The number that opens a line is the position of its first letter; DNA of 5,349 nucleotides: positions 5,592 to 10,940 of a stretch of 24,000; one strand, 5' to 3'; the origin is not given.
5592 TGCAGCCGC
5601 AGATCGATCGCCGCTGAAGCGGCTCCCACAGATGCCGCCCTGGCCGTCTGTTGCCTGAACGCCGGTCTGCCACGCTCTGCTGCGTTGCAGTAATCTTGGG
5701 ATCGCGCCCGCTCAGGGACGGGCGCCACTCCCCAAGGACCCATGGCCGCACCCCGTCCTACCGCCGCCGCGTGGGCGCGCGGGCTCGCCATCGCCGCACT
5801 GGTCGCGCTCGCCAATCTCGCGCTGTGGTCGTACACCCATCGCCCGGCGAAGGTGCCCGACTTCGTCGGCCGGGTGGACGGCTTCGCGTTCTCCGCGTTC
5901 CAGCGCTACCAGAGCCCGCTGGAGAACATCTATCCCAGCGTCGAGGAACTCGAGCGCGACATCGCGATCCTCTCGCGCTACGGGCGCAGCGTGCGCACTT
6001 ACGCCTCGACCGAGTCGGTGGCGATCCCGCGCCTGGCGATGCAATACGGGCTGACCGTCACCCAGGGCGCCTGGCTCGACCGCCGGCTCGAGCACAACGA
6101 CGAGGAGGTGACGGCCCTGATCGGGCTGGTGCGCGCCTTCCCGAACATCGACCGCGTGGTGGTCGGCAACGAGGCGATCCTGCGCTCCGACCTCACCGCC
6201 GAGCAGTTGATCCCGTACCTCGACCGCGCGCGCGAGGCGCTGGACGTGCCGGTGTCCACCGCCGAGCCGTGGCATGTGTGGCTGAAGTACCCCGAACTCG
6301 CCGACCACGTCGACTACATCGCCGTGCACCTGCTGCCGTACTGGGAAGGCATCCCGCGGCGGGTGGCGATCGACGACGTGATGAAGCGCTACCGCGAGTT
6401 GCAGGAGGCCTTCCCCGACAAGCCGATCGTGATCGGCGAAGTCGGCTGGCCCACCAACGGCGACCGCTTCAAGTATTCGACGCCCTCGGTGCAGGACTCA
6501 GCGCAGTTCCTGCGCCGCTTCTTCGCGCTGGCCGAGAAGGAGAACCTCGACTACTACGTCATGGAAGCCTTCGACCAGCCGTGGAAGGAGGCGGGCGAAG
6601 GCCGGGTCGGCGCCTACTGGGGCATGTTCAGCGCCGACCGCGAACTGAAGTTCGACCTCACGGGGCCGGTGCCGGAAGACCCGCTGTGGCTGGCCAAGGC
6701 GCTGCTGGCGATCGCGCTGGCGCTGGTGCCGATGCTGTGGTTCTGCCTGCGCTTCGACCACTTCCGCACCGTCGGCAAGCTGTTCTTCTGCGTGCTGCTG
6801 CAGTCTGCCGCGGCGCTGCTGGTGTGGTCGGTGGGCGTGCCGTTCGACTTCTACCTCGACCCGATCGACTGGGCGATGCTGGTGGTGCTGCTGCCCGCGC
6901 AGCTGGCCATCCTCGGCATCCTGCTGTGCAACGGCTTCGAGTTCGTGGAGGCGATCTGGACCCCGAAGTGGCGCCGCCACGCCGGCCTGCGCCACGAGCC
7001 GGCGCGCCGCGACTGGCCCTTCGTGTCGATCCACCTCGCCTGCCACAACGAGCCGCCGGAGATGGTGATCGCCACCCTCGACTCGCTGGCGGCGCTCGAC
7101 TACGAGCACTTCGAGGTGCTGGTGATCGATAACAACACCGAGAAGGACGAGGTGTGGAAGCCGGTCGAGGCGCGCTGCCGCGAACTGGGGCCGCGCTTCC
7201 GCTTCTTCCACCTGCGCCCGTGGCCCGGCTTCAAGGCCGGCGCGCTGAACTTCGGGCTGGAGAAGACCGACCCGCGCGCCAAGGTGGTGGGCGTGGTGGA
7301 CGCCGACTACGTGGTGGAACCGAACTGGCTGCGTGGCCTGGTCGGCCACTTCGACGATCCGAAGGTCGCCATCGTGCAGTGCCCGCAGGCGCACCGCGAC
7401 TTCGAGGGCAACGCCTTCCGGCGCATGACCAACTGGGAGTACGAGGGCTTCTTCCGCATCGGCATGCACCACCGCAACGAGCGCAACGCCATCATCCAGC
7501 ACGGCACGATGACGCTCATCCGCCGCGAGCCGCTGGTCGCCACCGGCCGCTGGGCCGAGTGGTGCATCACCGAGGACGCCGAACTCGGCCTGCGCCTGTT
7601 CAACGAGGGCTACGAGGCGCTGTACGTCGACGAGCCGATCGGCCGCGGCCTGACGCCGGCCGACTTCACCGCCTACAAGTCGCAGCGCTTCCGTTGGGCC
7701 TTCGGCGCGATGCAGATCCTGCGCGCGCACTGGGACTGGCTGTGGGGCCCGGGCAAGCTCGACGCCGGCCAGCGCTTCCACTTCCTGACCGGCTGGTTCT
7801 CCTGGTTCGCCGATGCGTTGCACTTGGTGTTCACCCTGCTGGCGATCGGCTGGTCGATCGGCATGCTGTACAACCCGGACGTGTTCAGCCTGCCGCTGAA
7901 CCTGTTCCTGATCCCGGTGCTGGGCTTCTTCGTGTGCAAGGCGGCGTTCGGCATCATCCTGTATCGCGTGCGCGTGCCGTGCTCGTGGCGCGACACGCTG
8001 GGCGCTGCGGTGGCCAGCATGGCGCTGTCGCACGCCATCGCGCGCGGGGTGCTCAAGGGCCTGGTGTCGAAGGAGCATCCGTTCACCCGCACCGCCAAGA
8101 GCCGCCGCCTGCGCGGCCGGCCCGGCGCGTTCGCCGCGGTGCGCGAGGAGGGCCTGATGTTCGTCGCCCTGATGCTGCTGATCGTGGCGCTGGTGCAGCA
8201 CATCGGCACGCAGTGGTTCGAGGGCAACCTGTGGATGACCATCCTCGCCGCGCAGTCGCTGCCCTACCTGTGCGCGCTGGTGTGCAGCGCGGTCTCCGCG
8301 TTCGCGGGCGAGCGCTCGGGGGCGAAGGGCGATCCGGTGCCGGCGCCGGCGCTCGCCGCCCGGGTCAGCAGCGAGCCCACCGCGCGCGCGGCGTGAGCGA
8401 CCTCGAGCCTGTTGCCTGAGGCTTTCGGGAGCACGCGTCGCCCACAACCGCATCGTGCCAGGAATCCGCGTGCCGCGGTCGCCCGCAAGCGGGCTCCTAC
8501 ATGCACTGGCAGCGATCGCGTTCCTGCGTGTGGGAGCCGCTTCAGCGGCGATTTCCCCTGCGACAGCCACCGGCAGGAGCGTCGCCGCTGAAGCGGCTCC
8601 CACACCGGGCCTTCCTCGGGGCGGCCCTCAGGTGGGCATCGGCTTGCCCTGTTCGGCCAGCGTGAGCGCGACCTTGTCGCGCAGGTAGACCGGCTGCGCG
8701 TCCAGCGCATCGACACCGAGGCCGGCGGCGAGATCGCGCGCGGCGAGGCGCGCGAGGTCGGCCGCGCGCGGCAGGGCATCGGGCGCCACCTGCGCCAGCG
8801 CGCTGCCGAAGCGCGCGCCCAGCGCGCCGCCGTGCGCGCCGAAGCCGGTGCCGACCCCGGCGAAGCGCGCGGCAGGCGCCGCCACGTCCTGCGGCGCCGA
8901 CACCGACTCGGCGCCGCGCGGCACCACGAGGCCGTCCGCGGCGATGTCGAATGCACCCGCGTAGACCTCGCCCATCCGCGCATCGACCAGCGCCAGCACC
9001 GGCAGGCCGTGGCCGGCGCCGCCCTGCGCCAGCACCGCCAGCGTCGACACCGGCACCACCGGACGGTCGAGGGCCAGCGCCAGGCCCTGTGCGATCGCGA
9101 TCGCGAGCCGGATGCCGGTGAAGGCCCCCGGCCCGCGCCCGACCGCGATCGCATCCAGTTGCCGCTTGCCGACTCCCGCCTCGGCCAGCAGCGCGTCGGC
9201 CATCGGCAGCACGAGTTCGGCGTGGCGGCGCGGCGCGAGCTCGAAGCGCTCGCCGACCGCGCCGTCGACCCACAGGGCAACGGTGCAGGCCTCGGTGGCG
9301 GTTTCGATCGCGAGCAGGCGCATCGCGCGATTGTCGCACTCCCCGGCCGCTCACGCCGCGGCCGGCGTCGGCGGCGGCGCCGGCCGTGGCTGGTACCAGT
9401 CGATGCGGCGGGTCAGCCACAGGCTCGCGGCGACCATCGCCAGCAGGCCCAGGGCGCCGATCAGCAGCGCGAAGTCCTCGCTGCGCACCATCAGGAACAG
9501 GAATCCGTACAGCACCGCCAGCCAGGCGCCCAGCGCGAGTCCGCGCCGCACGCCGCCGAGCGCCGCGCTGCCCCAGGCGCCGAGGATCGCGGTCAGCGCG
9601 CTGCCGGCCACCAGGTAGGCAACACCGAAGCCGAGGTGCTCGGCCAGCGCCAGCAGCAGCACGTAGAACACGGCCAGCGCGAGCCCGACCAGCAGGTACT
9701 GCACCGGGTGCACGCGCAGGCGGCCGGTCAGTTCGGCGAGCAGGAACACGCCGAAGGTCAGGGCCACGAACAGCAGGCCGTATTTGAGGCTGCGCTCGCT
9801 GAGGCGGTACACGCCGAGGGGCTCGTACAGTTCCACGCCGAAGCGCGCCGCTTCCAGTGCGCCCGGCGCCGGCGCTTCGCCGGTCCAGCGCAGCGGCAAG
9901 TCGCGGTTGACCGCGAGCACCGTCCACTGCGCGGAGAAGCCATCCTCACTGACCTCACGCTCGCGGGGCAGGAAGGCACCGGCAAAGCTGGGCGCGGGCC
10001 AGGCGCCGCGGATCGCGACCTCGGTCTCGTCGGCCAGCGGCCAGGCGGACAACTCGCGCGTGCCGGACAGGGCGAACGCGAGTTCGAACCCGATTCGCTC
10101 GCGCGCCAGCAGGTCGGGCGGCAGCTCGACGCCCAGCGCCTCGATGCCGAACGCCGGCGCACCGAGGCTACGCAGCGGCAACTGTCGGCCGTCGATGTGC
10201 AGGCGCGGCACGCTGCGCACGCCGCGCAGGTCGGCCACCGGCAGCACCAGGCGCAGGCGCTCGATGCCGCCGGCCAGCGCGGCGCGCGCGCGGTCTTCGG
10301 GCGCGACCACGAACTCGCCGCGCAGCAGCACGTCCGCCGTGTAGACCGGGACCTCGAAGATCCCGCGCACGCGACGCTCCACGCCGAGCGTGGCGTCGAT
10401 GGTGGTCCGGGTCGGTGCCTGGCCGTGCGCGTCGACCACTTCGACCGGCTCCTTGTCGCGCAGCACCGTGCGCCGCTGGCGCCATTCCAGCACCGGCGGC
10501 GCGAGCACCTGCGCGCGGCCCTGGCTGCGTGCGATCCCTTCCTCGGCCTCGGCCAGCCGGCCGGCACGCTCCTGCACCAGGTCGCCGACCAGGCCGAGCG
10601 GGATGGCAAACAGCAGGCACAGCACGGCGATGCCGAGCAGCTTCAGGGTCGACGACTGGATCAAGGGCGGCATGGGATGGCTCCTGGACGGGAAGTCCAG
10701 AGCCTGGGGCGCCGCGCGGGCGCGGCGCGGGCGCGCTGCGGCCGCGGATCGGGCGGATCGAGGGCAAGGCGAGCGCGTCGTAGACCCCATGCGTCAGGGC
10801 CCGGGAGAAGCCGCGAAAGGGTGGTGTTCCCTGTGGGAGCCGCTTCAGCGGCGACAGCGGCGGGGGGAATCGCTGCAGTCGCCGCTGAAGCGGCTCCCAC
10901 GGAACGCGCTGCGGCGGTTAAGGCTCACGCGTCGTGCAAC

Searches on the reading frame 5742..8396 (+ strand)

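Call 16: search_protein_families(library=pfam, proteins=[window:5742-8396:+], max_evalue=0.001)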
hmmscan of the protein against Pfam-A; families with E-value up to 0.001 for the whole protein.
window:5742-8396:+ (884 aa): 6 families
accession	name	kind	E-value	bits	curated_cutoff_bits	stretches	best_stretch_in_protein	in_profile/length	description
PF00535.33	Glycos_transf_2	-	1.6e-25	90.4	23.3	1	429-598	1-164/168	Glycosyl transferase family 2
PF13641.12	Glyco_tranf_2_3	-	2.1e-24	87.3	27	1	428-655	3-230/230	Glycosyltransferase like family 2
PF13632.12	Glyco_trans_2_3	-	1.2e-21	77.8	27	1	518-703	4-193/198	Glycosyl transferase family group 2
PF00332.24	Glyco_hydro_17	-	1.3e-08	35.2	28.2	1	226-306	223-304/306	Glycosyl hydrolases family 17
PF03552.20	Cellulose_synt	-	3.8e-07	29.5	24.7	1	604-819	417-638/722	Cellulose synthase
PF13506.12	Glyco_transf_21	-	5.9e-06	26.3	21.7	1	512-653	30-173/174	Glycosyl transferase family 21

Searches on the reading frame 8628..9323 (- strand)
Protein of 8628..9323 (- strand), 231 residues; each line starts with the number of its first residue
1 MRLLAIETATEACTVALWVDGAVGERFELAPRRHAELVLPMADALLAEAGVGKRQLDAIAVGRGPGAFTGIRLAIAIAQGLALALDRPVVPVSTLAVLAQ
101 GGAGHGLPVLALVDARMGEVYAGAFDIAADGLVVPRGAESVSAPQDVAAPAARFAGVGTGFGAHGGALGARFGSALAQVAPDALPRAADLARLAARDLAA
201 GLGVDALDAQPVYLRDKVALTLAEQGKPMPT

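Call 16: search_protein_families(library=pfam, proteins=[window:8628-9323:-], max_evalue=0.001)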
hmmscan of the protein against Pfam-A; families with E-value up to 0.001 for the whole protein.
window:8628-9323:- (231 aa): 1 family
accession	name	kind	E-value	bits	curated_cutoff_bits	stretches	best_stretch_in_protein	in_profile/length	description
PF00814.31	TsaD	-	9.8e-29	101.3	24.8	1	28-131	23-132/264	tRNA N6-adenosine threonylcarbamoyltransferase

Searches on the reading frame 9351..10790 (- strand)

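Call 16: search_protein_families(library=pfam, proteins=[window:9351-10790:-], max_evalue=0.001)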
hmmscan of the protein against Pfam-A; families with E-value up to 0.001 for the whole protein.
window:9351-10790:- (479 aa): 1 family
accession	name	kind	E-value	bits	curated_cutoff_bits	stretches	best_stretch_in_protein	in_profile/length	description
PF06123.17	CreD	-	4.7e-118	395.2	23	1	47-466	2-428/428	Inner membrane protein CreD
